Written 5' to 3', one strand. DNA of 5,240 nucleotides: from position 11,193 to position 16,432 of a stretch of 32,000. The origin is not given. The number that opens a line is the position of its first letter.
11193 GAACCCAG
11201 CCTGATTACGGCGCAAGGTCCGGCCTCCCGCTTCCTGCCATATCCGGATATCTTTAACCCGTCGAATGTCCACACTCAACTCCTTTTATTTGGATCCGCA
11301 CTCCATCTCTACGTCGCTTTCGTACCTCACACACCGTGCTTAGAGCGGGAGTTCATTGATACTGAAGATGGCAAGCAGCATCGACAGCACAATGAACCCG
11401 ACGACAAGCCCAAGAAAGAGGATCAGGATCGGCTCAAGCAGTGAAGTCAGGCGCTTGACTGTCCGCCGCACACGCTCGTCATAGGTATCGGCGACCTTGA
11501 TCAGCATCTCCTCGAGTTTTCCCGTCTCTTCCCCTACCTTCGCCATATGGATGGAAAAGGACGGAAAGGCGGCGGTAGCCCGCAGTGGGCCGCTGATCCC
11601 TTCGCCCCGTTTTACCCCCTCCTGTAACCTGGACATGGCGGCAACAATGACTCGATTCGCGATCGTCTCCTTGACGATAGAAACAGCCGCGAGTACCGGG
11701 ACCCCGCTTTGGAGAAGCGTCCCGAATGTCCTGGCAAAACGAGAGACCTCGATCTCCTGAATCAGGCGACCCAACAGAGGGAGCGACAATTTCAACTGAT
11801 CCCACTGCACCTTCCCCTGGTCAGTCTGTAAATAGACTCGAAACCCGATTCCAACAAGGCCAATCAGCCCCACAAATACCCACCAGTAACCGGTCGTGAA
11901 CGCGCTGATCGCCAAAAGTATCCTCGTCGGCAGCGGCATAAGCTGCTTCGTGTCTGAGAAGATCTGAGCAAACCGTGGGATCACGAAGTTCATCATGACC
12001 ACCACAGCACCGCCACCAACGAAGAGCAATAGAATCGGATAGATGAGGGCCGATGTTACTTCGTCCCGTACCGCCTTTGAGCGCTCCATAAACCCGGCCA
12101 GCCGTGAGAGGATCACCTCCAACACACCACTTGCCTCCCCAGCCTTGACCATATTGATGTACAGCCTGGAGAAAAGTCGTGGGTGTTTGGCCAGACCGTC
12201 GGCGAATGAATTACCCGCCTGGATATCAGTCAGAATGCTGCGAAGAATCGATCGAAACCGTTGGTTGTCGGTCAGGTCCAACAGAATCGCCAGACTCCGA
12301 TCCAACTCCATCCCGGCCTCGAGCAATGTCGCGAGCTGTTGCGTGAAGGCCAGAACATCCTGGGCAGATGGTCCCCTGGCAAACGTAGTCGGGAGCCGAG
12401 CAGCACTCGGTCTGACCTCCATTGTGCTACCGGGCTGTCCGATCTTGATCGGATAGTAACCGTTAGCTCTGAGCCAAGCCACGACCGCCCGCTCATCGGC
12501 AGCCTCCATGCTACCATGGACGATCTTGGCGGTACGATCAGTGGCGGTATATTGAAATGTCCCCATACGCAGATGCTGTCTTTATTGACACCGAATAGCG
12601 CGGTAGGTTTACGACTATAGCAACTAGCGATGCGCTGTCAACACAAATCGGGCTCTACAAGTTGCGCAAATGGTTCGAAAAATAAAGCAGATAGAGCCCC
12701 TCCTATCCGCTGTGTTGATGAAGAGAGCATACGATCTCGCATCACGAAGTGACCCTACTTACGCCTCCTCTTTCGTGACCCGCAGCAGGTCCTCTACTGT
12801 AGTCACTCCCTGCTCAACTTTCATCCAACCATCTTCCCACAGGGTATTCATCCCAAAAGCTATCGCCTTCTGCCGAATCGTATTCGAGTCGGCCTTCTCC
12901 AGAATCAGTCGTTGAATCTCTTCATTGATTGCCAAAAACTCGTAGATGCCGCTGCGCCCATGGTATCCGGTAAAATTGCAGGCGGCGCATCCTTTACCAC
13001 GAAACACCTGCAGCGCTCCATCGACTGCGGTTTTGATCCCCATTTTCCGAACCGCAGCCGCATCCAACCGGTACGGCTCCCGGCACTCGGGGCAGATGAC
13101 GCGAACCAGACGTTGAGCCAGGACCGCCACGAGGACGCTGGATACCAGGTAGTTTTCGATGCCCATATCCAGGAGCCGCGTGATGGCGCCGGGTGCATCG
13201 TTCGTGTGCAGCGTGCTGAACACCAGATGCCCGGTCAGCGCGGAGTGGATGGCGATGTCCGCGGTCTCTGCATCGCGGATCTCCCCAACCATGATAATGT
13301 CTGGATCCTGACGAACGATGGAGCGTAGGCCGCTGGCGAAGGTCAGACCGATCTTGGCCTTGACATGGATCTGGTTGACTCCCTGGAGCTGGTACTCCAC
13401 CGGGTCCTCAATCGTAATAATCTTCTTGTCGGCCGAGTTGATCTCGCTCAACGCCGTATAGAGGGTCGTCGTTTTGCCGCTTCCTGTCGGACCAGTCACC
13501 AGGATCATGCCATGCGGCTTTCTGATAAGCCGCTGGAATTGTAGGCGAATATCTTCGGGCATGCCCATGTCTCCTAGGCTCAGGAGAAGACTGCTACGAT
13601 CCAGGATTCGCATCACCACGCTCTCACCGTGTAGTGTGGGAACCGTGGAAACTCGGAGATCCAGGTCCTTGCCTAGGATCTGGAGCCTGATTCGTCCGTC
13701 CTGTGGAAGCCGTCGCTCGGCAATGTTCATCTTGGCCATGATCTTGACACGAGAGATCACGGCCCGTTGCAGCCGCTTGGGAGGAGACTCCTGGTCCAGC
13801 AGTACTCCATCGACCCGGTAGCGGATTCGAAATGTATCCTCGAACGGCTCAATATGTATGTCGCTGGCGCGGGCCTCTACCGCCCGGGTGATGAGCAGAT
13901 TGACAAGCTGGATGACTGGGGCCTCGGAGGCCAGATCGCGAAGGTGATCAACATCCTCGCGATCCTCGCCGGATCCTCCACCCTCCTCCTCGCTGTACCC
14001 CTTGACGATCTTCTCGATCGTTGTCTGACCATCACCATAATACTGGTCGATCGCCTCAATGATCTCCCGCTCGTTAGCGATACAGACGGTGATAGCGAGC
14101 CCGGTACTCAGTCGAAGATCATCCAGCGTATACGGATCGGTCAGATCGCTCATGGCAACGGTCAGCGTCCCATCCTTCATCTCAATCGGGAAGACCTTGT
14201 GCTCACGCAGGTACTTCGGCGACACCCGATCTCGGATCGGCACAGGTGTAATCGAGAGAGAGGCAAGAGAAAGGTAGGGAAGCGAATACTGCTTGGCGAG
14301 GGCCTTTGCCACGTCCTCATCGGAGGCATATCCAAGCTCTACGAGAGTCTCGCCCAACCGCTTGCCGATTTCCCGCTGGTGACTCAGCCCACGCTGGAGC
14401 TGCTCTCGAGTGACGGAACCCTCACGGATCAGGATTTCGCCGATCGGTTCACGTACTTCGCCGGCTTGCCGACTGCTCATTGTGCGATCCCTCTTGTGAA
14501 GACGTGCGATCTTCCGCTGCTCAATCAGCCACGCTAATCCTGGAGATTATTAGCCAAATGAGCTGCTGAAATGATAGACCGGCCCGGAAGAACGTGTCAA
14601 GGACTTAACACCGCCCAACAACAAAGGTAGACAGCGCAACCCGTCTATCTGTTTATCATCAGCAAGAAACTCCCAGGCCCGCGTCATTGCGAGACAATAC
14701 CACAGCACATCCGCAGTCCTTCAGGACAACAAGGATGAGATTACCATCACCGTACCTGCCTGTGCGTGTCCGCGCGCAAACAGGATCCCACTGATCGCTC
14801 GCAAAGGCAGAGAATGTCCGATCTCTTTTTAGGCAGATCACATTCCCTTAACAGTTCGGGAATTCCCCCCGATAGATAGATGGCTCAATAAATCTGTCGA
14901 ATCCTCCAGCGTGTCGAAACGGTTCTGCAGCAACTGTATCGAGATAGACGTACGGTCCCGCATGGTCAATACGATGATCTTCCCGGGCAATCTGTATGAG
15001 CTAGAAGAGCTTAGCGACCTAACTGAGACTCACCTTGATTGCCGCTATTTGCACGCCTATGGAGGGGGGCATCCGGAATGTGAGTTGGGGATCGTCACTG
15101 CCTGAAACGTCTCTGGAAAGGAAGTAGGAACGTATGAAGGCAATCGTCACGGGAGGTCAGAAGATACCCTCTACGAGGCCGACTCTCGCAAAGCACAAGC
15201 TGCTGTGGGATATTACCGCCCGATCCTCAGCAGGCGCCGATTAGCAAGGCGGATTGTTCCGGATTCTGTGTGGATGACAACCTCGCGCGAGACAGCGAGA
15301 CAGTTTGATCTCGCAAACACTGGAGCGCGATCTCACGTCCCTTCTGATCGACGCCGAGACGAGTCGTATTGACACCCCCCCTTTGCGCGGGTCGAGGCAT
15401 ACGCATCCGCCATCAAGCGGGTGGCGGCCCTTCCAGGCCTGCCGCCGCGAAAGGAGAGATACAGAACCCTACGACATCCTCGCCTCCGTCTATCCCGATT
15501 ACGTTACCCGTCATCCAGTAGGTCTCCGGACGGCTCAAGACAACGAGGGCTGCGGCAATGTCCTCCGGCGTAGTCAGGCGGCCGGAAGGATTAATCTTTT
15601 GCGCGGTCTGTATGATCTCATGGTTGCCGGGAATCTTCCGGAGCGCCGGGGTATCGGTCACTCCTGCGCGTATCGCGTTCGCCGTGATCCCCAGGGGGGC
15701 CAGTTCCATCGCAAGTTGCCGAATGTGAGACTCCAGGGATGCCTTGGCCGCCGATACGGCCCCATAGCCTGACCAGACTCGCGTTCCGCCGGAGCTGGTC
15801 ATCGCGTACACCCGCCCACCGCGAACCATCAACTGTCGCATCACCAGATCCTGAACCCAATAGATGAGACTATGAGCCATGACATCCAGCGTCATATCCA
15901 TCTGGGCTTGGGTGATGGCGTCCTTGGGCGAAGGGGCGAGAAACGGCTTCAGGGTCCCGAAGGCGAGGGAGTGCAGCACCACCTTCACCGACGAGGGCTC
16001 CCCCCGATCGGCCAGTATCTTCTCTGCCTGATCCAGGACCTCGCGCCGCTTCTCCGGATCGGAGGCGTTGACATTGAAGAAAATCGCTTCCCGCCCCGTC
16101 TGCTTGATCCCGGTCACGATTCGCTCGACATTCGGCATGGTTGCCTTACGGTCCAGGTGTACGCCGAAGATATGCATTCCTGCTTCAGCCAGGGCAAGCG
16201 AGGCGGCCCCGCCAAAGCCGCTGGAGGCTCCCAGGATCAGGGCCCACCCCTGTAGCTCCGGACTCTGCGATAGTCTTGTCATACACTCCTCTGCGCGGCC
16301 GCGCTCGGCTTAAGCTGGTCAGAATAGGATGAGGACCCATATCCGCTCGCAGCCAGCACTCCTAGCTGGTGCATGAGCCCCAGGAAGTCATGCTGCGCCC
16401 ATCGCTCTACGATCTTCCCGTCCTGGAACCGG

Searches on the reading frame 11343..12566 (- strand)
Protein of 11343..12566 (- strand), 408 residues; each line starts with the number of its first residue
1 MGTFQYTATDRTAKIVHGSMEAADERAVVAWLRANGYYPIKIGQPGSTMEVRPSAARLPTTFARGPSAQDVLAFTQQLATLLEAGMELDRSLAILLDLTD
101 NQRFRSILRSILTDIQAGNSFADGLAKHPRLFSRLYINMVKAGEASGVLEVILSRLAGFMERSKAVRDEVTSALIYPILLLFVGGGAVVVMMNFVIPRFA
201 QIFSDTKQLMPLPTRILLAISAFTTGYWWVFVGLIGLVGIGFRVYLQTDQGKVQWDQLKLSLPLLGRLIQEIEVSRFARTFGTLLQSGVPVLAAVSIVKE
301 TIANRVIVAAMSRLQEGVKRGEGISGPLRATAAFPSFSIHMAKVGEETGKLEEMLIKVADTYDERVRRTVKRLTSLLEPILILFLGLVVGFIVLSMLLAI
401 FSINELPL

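Call 69: search_protein_families(library=pfam, proteins=[window:11343-12566:-], max_evalue=0.00001)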
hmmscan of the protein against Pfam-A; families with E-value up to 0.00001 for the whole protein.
window:11343-12566:- (408 aa): 1 family
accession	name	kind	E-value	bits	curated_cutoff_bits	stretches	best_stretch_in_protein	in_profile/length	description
PF00482.28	T2SSF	-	4.4e-59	198.4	25.2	2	74-197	1-125/125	Type II secretion system (T2SS), protein F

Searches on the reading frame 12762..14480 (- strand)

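Call 69: search_protein_families(library=pfam, proteins=[window:12762-14480:-], max_evalue=0.00001)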
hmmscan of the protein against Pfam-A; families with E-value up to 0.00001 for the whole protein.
window:12762-14480:- (573 aa): 2 families
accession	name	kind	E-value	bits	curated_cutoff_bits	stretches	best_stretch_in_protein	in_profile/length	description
PF00437.27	T2SSE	-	5e-143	476.7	24.9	1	184-567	3-370/370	Type II/IV secretion system protein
PF05157.20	MshEN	-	4.4e-21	75.1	23.1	1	65-152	1-88/90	MshEN domain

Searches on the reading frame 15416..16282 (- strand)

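Call 69: search_protein_families(library=pfam, proteins=[window:15416-16282:-], max_evalue=0.00001)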
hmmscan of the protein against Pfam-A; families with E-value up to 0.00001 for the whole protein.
window:15416-16282:- (289 aa): 2 families
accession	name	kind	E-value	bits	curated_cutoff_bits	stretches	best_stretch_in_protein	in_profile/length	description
PF13561.12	adh_short_C2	-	5.1e-42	144.5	27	1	18-267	1-234/236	Enoyl-(Acyl carrier protein) reductase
PF00106.31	adh_short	-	6.4e-21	75.2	26.6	1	13-217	2-190/195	short chain dehydrogenase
